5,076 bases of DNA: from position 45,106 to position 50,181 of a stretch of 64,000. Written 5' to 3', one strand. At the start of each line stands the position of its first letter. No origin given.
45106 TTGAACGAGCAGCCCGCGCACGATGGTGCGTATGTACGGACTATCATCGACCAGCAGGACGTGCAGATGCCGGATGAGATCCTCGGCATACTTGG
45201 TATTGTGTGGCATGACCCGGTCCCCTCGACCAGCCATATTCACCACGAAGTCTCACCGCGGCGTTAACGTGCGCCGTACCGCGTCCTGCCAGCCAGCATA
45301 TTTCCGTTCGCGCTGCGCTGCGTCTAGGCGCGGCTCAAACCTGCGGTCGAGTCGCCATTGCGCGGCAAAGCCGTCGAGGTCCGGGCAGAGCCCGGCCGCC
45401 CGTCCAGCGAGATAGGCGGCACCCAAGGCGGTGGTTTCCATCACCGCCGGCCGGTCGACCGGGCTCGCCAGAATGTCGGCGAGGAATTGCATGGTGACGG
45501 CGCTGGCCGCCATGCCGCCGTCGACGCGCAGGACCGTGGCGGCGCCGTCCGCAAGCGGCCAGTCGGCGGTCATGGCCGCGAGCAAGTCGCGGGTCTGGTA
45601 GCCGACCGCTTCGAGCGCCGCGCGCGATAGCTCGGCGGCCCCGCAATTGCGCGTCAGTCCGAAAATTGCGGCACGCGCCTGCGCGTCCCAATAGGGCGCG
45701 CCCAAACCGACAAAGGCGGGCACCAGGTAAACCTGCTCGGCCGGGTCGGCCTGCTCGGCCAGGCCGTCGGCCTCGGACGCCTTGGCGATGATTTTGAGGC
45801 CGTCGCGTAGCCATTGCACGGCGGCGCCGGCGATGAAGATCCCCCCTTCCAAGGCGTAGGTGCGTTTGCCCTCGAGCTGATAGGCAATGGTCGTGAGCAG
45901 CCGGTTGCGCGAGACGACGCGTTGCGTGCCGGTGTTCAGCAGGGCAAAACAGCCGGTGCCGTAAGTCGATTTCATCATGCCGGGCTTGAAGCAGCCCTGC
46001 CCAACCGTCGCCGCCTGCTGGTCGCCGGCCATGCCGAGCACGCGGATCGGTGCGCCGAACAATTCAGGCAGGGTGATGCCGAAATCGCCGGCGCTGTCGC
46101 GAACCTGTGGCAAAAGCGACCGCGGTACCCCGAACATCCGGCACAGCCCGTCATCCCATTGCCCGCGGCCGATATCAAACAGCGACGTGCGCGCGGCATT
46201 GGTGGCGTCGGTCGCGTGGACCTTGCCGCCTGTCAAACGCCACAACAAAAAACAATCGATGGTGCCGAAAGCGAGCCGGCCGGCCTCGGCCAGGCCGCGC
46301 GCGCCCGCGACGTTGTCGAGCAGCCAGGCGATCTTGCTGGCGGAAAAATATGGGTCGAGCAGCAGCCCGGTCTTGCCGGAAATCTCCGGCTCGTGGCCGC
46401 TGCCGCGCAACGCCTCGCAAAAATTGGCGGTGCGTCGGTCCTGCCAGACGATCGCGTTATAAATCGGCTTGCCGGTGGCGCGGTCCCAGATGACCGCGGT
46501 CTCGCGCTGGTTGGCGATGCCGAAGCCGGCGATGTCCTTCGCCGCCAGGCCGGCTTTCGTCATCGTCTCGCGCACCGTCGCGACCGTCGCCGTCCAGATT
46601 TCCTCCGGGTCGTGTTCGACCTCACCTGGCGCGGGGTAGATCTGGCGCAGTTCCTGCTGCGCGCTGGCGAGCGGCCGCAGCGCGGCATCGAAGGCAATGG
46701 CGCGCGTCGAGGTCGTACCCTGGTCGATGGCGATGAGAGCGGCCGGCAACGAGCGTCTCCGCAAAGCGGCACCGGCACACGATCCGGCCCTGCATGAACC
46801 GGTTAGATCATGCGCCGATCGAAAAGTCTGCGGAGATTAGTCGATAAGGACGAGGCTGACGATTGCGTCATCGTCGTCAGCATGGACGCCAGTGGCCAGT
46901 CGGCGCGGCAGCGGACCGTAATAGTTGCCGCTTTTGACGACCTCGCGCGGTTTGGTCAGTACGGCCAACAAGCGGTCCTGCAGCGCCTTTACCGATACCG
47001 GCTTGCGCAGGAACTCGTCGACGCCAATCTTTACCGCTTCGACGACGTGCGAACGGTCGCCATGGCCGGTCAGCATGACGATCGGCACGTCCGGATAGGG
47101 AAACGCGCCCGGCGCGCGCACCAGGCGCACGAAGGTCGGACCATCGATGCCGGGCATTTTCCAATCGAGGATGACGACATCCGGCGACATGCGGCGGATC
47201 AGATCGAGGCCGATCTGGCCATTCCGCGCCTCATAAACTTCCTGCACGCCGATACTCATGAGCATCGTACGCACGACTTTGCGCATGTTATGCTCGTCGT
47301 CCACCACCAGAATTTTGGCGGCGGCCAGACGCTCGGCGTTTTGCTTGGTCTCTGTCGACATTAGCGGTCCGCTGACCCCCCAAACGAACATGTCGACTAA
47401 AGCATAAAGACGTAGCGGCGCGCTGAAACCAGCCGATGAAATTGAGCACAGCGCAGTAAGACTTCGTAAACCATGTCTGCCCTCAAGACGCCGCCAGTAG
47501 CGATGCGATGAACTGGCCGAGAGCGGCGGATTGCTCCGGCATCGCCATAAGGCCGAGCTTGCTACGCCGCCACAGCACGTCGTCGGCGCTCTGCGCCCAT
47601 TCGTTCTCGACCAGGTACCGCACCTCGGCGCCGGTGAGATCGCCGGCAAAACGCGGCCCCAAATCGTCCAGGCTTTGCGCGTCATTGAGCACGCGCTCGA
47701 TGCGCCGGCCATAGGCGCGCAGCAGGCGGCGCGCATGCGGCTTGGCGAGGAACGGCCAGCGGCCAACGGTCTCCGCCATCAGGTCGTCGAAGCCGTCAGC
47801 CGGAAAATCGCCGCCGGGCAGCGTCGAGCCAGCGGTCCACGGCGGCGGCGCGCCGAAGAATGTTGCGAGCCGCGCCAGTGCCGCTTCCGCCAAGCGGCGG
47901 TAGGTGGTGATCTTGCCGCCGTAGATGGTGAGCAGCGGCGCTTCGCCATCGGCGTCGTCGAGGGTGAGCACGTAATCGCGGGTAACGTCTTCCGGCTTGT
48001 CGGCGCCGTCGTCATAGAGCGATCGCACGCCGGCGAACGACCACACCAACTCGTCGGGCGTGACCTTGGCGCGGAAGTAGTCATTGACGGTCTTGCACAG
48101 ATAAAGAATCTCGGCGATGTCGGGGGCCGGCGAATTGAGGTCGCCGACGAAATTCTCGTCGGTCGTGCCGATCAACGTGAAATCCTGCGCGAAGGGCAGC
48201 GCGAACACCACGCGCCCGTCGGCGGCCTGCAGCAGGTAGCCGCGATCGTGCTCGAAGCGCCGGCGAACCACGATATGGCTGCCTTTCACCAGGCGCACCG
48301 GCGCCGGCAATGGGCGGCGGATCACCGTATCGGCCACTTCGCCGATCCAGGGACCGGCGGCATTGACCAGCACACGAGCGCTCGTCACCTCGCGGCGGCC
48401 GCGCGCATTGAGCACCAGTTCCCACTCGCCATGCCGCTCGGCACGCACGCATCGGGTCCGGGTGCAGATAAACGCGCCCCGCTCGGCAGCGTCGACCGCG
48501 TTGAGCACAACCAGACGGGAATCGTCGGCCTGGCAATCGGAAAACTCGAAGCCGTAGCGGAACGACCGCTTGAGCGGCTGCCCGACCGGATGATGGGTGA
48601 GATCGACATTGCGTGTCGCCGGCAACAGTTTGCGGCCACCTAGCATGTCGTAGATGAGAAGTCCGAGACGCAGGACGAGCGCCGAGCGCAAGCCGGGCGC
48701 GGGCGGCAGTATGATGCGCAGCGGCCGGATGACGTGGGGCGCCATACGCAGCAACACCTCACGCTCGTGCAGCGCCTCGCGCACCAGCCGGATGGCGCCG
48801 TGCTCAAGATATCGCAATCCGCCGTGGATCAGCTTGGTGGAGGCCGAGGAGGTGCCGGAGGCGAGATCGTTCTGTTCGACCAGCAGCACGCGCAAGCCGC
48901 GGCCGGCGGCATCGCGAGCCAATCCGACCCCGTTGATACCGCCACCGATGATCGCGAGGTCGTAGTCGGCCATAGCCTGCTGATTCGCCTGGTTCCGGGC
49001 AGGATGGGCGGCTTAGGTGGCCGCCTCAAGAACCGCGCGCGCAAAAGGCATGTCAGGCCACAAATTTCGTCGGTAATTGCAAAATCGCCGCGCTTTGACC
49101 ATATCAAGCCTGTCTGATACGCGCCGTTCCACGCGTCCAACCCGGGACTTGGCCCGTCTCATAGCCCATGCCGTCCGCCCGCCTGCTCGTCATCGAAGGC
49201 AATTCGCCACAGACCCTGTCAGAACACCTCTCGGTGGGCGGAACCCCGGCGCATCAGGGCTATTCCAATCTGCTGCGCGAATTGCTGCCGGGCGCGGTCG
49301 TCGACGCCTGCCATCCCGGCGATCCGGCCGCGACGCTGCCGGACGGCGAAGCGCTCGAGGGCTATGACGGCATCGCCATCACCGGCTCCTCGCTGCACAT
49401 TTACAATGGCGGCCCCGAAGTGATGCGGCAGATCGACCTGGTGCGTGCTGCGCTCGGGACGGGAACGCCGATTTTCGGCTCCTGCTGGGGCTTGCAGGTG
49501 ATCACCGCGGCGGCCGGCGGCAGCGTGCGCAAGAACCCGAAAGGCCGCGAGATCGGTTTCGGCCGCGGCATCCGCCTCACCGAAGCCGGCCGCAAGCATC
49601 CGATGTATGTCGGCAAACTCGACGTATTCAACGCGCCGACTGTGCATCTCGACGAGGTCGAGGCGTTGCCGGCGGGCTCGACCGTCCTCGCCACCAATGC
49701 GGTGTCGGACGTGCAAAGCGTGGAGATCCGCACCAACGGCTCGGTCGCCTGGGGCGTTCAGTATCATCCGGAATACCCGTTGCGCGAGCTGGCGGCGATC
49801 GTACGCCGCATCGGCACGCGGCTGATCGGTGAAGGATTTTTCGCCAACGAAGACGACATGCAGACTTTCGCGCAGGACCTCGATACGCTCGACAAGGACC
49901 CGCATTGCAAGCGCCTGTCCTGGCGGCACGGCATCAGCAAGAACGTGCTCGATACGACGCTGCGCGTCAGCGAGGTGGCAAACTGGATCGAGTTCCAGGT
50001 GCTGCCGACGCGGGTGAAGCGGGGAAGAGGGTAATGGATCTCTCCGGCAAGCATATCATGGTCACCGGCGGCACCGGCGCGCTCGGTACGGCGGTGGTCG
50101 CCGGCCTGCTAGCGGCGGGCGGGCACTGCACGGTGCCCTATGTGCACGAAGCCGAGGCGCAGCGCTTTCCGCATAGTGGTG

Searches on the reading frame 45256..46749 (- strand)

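Call 51: search_protein_families(library=pfam, proteins=[window:45256-46749:-], max_evalue=0.00001)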
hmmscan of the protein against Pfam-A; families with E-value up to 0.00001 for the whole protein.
window:45256-46749:- (498 aa): 2 families
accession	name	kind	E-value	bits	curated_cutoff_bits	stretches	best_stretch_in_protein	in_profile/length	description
PF00370.27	FGGY_N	-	2.6e-67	227.4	28.8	1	5-250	2-245/245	FGGY family of carbohydrate kinases, N-terminal domain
PF02782.22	FGGY_C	-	1.4e-37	129.9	27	1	261-452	3-198/198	FGGY family of carbohydrate kinases, C-terminal domain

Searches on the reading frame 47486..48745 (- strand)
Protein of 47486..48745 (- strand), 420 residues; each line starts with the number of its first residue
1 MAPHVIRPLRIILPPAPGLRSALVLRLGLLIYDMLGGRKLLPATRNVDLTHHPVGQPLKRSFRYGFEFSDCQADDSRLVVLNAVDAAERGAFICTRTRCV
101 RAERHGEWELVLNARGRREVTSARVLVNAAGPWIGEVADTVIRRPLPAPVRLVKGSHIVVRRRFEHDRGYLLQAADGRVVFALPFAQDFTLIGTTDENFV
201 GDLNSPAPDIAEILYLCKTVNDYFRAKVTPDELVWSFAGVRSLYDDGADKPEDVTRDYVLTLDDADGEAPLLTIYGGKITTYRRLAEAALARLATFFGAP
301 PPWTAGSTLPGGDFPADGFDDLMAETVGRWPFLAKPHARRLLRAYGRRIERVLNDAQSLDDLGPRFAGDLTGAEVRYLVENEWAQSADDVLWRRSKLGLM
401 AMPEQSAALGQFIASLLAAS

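Call 51: search_protein_families(library=pfam, proteins=[window:47486-48745:-], max_evalue=0.00001)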
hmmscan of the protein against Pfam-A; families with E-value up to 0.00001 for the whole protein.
window:47486-48745:- (420 aa): 2 families
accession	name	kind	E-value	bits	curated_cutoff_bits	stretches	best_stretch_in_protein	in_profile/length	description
PF01266.30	DAO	-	1.3e-26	94.4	27.9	1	57-248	129-317/353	FAD dependent oxidoreductase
PF16901.10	DAO_C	-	6.3e-14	52.4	31.4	1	304-412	3-111/126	C-terminal domain of alpha-glycerophosphate oxidase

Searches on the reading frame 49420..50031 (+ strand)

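Call 65: search_protein_families(library=pfam, proteins=[window:49420-50031:+], max_evalue=0.00001)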
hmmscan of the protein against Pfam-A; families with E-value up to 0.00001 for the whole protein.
window:49420-50031:+ (204 aa): 2 families
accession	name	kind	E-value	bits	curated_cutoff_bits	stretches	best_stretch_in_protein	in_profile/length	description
PF00117.34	GATase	-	2.8e-15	56.9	22.8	1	4-123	61-177/190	Glutamine amidotransferase class-I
PF07722.19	Peptidase_C26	-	1.5e-10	41.7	20.5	1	4-118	94-219/219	Peptidase C26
